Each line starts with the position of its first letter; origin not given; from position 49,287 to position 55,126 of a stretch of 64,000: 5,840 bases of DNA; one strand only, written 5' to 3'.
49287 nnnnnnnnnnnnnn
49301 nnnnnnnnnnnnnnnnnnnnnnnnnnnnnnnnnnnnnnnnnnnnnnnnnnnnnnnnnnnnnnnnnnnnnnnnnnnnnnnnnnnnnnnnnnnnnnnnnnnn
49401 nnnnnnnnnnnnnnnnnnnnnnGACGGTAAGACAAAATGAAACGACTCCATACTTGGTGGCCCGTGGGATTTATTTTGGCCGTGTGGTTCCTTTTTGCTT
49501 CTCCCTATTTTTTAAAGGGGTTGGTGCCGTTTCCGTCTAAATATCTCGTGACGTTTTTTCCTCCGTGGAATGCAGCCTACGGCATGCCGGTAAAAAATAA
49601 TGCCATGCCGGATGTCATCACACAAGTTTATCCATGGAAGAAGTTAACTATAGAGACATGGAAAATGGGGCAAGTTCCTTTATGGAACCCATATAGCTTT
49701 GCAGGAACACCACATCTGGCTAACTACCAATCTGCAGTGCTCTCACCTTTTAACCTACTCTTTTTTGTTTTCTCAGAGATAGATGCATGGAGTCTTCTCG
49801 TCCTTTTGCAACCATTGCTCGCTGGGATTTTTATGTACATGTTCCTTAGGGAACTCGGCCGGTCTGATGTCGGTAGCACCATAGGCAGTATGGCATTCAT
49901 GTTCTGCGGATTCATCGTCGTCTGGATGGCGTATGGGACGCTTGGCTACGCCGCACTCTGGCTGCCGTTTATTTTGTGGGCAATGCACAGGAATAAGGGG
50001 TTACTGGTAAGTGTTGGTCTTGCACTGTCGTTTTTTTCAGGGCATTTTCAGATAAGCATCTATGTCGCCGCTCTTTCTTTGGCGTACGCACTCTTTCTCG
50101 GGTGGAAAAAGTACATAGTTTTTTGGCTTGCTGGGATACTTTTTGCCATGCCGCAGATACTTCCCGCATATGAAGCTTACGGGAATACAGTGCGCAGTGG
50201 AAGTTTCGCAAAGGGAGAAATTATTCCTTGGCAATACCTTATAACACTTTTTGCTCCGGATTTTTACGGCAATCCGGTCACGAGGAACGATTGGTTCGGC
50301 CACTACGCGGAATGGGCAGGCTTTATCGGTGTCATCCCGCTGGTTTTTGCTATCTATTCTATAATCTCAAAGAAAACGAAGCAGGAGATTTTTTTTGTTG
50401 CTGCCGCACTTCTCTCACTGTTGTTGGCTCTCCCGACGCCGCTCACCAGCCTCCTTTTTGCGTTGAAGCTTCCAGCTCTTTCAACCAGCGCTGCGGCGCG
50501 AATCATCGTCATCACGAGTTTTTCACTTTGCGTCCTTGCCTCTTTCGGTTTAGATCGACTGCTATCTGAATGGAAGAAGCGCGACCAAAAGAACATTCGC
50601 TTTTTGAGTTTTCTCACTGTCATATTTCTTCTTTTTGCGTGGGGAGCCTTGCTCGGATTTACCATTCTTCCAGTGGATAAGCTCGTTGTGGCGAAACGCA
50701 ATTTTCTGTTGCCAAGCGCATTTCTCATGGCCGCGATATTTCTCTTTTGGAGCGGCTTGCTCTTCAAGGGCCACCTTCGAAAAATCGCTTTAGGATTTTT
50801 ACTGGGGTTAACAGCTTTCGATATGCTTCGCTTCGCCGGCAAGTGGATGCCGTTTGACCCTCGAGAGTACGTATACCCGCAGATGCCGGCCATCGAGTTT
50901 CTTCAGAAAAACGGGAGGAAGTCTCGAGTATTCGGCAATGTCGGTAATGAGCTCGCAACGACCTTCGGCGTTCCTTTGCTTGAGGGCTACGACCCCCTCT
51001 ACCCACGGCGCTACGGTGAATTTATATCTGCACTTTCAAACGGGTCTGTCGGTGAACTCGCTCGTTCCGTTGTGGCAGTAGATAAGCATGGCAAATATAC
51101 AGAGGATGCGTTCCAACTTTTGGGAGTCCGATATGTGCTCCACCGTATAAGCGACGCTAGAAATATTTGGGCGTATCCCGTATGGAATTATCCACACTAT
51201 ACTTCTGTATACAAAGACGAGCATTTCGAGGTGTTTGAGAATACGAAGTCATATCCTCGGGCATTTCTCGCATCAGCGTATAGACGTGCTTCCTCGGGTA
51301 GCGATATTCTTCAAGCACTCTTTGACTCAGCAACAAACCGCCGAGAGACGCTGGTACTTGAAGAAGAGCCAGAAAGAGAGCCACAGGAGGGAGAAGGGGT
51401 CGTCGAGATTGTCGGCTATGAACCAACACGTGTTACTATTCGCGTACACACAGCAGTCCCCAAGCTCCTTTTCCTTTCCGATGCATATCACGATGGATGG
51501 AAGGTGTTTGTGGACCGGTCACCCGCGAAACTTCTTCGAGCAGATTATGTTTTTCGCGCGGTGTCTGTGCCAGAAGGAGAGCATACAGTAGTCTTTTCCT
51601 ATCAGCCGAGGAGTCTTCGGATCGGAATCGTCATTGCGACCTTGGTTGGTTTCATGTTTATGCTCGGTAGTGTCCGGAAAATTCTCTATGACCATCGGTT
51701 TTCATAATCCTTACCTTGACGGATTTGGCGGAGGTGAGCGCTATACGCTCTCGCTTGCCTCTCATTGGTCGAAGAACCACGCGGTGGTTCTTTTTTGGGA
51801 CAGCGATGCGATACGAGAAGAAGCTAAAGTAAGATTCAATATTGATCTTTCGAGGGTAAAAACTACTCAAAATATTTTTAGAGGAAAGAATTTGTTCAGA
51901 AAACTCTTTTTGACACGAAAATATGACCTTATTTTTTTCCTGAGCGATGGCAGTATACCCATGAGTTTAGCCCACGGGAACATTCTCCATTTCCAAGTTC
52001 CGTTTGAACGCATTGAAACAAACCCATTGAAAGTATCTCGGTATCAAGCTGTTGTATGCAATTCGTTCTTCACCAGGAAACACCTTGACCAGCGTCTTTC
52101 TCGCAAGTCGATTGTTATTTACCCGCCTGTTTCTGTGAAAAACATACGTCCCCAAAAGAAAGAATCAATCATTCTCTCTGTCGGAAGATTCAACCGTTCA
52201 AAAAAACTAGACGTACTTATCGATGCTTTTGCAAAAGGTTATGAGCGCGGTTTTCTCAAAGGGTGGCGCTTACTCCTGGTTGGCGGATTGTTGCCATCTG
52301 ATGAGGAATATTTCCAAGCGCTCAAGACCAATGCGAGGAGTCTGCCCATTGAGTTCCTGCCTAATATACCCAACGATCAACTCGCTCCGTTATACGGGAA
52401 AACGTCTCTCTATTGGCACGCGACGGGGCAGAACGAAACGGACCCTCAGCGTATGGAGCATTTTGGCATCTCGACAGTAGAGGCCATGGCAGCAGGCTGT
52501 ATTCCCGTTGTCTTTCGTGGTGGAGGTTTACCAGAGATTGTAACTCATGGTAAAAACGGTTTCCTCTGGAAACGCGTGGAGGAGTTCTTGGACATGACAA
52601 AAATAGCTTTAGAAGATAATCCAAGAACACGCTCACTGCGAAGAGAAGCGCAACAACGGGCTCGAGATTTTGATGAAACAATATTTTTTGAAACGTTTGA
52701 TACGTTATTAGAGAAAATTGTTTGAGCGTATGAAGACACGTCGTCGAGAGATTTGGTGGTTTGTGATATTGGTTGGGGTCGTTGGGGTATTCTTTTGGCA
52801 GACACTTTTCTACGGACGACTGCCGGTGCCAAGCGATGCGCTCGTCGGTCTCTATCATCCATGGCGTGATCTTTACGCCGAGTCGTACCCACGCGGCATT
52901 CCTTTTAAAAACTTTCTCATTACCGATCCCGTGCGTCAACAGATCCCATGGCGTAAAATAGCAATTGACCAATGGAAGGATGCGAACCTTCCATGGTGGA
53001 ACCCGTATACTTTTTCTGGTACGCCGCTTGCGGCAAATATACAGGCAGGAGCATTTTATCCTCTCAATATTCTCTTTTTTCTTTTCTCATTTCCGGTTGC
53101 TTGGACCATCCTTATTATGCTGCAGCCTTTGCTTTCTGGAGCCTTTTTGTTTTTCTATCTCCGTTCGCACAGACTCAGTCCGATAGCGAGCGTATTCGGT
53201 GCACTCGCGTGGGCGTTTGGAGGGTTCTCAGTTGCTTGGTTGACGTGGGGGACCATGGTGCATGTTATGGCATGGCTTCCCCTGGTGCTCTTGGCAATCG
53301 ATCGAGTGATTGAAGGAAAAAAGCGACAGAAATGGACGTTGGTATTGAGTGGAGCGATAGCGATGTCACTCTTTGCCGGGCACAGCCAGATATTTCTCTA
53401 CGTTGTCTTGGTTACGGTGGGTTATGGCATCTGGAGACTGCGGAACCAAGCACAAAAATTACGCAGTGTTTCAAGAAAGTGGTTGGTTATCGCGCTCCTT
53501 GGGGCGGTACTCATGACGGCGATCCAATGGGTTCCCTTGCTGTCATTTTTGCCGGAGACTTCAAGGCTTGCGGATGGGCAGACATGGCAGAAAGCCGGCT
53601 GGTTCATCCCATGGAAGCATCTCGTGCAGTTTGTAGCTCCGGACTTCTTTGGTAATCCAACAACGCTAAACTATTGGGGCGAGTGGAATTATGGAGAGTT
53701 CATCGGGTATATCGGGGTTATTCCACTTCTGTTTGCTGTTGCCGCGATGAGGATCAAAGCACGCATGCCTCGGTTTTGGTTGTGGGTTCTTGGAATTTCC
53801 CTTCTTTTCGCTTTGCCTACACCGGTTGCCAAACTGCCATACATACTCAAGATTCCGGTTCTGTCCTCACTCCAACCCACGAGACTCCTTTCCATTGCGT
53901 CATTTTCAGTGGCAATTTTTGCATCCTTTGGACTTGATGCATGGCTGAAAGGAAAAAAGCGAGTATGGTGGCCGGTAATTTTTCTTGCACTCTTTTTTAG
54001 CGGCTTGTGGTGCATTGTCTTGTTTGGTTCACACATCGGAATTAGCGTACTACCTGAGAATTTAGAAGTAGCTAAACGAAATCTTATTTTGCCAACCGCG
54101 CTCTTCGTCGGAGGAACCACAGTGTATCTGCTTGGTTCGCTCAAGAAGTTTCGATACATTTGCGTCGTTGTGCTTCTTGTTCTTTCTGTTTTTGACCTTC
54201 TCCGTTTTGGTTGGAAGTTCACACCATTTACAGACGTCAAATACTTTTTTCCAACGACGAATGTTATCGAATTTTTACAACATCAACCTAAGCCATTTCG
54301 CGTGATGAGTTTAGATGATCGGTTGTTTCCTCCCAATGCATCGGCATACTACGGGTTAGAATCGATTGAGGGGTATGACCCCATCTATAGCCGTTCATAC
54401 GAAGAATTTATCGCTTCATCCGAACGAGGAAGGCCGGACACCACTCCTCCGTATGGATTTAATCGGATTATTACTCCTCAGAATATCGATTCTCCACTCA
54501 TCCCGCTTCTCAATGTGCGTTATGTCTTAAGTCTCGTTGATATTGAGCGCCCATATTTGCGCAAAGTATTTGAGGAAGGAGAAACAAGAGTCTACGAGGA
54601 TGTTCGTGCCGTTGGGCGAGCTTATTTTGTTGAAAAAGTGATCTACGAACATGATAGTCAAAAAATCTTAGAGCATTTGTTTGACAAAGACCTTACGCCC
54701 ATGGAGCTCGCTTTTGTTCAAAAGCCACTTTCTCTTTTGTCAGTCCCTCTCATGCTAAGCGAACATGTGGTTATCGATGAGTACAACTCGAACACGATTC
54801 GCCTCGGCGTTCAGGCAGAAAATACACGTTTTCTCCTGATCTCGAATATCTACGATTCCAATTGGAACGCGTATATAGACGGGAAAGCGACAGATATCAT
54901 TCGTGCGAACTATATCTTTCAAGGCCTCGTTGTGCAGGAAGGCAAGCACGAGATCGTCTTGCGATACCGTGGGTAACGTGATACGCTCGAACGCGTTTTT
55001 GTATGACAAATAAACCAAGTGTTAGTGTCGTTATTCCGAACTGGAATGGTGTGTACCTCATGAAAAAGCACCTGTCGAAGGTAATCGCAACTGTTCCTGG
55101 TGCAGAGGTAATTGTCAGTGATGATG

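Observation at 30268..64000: Thirty-four-kb glycosylation island with about ten GT-C membrane glycosyltransferases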

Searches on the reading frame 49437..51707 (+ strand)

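Call 5: search_protein_families(library=pfam, proteins=[window:49437-51707:+])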
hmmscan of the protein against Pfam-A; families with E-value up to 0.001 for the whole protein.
window:49437-51707:+ (756 aa): 1 family
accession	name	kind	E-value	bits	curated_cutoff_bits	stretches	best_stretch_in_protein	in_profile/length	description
PF09586.16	YfhO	-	2.3e-18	66.4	28.5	2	659-733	759-834/835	Bacterial membrane protein YfhO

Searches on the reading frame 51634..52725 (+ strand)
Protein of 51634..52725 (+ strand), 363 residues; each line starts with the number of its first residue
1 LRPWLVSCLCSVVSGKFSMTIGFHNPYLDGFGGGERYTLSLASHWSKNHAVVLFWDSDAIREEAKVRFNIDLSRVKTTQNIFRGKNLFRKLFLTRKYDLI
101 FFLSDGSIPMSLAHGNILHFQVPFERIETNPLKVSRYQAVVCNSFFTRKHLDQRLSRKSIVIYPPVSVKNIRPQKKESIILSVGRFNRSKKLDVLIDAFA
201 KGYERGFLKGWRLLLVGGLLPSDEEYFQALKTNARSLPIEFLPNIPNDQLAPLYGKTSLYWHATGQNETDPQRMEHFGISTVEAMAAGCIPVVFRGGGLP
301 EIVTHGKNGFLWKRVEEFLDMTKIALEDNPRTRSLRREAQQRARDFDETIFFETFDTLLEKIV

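Call 5: search_protein_families(library=pfam, proteins=[window:51634-52725:+])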
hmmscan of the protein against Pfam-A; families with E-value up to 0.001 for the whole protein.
window:51634-52725:+ (363 aa): 4 families
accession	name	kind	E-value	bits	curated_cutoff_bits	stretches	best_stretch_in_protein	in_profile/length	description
PF00534.26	Glycos_transf_1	-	5.7e-25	88.3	26.4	1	171-341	9-171/172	Glycosyl transferases group 1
PF13692.12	Glyco_trans_1_4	-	5.5e-18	66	27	1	178-325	2-139/142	Glycosyl transferases group 1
PF13439.12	Glyco_transf_4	-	7.2e-07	29.8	28.5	1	31-168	1-168/170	Glycosyltransferase Family 4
PF13524.12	Glyco_trans_1_2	-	5.9e-05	23.5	25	1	210-344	14-130/144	Glycosyl transferase-like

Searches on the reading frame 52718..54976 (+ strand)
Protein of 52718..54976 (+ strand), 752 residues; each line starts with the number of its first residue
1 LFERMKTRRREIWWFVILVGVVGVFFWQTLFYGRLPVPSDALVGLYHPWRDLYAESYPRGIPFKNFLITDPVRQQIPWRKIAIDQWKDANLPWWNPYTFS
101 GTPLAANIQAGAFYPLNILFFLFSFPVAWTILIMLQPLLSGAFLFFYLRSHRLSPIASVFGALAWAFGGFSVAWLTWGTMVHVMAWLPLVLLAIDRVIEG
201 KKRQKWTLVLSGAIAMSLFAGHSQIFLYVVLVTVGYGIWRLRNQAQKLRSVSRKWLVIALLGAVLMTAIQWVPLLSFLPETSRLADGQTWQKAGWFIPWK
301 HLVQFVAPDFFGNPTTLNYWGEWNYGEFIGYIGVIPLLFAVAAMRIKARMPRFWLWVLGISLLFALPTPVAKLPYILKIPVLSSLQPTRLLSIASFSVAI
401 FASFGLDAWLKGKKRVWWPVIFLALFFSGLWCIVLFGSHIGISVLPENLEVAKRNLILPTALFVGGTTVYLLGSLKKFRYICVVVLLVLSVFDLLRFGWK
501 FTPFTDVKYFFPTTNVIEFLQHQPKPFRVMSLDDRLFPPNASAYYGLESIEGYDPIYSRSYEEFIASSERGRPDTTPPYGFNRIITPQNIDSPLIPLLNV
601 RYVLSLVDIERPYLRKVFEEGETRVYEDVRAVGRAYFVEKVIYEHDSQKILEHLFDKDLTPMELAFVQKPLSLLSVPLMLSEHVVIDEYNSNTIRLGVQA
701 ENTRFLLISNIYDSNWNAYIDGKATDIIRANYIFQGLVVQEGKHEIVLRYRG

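Call 5: search_protein_families(library=pfam, proteins=[window:52718-54976:+])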
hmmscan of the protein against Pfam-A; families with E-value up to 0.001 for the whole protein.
window:52718-54976:+ (752 aa): 1 family
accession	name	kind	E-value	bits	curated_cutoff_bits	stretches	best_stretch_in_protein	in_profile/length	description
PF09586.16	YfhO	-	4.9e-27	95.1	28.5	2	113-648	76-604/835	Bacterial membrane protein YfhO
